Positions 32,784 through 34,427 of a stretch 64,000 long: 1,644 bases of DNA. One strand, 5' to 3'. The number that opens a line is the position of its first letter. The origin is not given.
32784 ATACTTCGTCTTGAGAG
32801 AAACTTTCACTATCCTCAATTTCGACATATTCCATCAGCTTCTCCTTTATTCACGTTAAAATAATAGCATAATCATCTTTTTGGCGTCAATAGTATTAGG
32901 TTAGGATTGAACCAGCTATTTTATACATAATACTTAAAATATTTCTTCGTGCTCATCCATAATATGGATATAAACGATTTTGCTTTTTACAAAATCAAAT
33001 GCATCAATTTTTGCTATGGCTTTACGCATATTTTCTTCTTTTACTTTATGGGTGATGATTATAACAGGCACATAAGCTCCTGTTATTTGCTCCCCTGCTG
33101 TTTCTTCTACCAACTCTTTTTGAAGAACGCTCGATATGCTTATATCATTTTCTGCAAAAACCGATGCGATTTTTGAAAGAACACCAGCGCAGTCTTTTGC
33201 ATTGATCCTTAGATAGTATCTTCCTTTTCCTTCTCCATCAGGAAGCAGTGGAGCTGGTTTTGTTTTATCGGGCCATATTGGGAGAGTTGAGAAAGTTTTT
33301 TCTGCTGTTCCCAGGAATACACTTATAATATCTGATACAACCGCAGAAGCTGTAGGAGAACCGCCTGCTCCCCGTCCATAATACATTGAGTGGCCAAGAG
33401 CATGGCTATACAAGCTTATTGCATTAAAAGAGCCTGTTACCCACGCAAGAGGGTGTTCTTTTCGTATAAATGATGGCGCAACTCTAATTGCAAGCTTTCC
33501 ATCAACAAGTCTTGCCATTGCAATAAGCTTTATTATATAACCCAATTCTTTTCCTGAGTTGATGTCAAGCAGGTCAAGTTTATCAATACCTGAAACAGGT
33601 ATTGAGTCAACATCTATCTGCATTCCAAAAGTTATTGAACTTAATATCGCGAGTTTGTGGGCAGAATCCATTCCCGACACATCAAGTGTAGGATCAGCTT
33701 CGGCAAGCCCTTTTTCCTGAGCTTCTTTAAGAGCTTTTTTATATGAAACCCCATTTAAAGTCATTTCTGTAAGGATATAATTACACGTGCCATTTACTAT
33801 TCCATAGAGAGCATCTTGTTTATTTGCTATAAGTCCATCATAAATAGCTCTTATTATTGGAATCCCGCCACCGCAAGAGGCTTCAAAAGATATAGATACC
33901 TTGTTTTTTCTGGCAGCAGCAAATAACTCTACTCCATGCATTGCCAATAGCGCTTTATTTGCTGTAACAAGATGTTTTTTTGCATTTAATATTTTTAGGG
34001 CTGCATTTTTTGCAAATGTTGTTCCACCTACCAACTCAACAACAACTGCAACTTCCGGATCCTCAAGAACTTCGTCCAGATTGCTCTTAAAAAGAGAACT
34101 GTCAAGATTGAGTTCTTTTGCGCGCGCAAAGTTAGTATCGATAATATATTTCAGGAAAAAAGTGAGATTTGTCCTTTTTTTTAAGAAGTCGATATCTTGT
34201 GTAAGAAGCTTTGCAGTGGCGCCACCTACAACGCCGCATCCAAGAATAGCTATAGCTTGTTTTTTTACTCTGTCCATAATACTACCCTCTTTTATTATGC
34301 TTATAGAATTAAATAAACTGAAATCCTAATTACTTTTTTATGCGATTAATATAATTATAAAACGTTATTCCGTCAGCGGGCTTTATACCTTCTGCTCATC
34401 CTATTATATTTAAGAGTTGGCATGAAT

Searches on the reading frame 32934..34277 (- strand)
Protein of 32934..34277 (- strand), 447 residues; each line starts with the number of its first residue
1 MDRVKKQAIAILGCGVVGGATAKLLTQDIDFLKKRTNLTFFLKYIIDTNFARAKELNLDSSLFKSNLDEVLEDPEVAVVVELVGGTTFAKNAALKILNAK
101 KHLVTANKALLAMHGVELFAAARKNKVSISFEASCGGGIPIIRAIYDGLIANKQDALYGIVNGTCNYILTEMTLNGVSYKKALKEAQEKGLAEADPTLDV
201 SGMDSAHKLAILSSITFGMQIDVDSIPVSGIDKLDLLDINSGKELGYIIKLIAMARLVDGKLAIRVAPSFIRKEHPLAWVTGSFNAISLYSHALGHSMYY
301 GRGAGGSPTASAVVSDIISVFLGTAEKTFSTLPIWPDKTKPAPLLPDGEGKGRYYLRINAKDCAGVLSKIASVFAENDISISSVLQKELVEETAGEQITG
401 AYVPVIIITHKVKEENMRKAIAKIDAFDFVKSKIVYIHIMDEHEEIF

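Call 10: search_protein_families(library=pfam, proteins=[window:32934-34277:-], max_evalue=0.00001)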
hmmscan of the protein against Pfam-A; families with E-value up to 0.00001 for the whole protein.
window:32934-34277:- (447 aa): 3 families
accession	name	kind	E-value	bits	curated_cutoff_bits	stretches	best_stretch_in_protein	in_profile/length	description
PF00742.24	Homoserine_dh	-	7.5e-60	202.1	22.9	1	140-318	1-173/173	Homoserine dehydrogenase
PF03447.22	NAD_binding_3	-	7.2e-17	62.6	24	1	13-132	1-116/116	Homoserine dehydrogenase, NAD binding domain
PF01842.31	ACT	-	1.9e-06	27.9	27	1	354-424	1-64/66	ACT domain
